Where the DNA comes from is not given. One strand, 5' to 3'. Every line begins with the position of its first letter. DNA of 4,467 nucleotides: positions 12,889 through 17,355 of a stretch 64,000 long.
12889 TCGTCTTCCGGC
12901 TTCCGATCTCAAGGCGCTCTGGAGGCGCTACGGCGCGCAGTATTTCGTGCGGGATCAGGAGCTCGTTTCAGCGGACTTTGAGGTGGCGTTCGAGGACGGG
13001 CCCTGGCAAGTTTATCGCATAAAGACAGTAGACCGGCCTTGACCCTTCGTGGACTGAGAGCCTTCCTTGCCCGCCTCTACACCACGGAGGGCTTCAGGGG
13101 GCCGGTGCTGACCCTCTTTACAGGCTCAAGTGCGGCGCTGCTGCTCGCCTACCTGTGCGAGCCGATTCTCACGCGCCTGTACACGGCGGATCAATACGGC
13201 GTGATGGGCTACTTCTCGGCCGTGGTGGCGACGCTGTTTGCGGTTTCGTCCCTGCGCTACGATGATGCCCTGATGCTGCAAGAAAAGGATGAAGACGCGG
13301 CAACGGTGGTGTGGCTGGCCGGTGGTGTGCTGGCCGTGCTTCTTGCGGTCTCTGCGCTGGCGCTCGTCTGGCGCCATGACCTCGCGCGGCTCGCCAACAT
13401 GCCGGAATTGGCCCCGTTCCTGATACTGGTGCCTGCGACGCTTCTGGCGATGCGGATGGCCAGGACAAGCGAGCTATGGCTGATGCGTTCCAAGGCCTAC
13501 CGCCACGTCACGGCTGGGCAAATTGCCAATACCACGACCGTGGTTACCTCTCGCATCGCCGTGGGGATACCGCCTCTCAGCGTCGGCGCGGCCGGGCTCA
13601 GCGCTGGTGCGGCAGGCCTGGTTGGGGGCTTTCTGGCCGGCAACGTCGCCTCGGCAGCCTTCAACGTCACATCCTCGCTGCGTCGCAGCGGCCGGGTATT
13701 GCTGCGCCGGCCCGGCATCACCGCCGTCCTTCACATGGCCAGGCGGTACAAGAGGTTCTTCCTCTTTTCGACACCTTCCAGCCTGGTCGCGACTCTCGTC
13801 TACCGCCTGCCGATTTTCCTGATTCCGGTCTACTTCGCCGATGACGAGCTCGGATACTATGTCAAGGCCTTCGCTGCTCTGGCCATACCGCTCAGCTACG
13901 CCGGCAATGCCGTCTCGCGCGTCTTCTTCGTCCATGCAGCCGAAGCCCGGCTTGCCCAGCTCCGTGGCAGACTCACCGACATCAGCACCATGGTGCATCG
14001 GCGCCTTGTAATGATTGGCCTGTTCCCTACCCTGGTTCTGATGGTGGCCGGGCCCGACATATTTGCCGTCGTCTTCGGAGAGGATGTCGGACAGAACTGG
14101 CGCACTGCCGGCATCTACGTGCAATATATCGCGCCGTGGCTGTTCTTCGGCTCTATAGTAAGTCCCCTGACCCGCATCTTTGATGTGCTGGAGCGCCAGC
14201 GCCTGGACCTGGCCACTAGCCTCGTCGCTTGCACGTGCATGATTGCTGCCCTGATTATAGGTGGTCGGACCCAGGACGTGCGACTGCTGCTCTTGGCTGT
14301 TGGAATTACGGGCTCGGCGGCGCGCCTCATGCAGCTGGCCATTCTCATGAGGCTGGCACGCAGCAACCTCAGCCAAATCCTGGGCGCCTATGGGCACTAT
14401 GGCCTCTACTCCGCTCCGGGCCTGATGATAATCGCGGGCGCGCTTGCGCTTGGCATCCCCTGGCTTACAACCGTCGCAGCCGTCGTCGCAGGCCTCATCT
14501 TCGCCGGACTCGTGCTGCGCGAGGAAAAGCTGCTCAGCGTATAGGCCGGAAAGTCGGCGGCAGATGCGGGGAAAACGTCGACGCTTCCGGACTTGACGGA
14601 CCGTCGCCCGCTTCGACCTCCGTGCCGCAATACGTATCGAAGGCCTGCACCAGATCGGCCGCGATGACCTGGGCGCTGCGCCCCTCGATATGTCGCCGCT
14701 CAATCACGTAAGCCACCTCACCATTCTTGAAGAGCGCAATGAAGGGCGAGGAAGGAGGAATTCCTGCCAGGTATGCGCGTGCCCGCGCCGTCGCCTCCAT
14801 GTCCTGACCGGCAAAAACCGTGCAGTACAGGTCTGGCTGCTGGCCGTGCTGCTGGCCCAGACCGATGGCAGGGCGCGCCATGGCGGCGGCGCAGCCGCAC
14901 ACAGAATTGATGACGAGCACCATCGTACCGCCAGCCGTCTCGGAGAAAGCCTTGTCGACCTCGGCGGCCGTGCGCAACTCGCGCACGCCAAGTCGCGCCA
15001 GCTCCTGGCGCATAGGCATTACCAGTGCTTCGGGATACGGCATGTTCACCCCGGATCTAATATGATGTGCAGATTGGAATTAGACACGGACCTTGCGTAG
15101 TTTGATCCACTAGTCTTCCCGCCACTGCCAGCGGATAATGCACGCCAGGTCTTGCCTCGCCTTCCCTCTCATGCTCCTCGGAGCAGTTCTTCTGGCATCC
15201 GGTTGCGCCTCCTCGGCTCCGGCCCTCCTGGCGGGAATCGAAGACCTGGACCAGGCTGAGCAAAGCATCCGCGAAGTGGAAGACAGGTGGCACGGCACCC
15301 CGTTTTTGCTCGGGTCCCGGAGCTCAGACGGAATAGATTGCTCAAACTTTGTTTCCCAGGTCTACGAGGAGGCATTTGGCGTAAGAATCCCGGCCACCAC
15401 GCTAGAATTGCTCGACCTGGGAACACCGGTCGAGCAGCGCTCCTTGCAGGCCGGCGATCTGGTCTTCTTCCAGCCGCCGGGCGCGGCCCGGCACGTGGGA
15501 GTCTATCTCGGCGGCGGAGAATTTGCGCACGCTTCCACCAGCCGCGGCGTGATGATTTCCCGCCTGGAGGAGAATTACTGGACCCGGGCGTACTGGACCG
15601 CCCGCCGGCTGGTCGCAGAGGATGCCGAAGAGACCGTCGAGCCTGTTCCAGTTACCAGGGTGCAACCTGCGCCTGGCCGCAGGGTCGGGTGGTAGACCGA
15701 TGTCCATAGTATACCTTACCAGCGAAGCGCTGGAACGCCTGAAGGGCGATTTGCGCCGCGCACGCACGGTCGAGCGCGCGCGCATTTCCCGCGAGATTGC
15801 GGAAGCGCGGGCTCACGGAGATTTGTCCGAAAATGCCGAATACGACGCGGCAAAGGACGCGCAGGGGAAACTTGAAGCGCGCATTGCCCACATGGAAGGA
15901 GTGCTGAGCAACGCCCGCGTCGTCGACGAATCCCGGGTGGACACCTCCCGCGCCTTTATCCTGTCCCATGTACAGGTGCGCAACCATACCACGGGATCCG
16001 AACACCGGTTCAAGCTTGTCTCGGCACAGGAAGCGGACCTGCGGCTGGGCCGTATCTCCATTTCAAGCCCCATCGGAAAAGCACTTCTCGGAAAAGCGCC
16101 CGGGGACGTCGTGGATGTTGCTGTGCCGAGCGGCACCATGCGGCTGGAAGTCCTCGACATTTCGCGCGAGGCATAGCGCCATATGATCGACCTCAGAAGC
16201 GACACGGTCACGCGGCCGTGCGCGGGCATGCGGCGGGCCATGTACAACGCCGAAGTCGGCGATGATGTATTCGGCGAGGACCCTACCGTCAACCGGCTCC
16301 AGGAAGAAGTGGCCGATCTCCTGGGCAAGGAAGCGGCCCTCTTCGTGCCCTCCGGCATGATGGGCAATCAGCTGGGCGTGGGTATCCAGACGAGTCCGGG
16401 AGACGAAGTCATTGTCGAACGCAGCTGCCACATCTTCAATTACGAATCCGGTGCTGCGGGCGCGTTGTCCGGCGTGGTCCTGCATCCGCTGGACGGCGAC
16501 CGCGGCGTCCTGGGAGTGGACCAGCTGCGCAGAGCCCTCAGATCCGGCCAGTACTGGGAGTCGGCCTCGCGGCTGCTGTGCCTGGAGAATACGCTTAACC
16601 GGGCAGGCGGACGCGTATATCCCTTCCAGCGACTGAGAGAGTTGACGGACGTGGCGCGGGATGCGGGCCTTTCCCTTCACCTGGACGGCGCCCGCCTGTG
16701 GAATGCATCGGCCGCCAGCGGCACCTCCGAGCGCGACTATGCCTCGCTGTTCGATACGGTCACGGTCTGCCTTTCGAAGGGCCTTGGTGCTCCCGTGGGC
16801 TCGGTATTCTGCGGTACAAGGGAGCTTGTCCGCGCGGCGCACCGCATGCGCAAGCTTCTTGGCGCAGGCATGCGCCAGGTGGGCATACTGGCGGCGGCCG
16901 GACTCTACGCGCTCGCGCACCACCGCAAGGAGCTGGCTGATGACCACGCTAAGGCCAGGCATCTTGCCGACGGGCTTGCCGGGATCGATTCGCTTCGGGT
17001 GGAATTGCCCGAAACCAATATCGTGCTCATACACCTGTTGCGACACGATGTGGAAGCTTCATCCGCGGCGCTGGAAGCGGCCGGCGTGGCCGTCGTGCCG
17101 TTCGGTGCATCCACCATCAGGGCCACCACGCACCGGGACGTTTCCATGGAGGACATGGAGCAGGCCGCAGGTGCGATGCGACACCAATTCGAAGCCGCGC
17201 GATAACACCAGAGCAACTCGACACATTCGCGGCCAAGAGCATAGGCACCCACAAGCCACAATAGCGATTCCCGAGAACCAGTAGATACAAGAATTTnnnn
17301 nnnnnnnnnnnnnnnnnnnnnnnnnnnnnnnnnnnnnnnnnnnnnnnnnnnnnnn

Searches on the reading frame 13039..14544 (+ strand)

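Call 7: search_protein_families(library=pfam, proteins=[window:13039-14544:+], max_evalue=0.00001)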
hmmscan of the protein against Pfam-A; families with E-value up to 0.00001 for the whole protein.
window:13039-14544:+ (501 aa): 1 family
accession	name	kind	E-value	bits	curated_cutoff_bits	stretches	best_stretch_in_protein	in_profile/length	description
PF13440.11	Polysacc_synt_3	-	3.2e-14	53.3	23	1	43-348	1-286/293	Polysaccharide biosynthesis protein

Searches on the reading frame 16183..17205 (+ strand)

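Call 7: search_protein_families(library=pfam, proteins=[window:16183-17205:+], max_evalue=0.00001)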
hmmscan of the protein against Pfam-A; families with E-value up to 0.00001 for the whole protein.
window:16183-17205:+ (340 aa): 1 family
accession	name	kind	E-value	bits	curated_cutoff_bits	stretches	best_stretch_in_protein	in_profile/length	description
PF01212.27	Beta_elim_lyase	-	2.4e-98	329.5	27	1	3-284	1-284/288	Beta-eliminating lyase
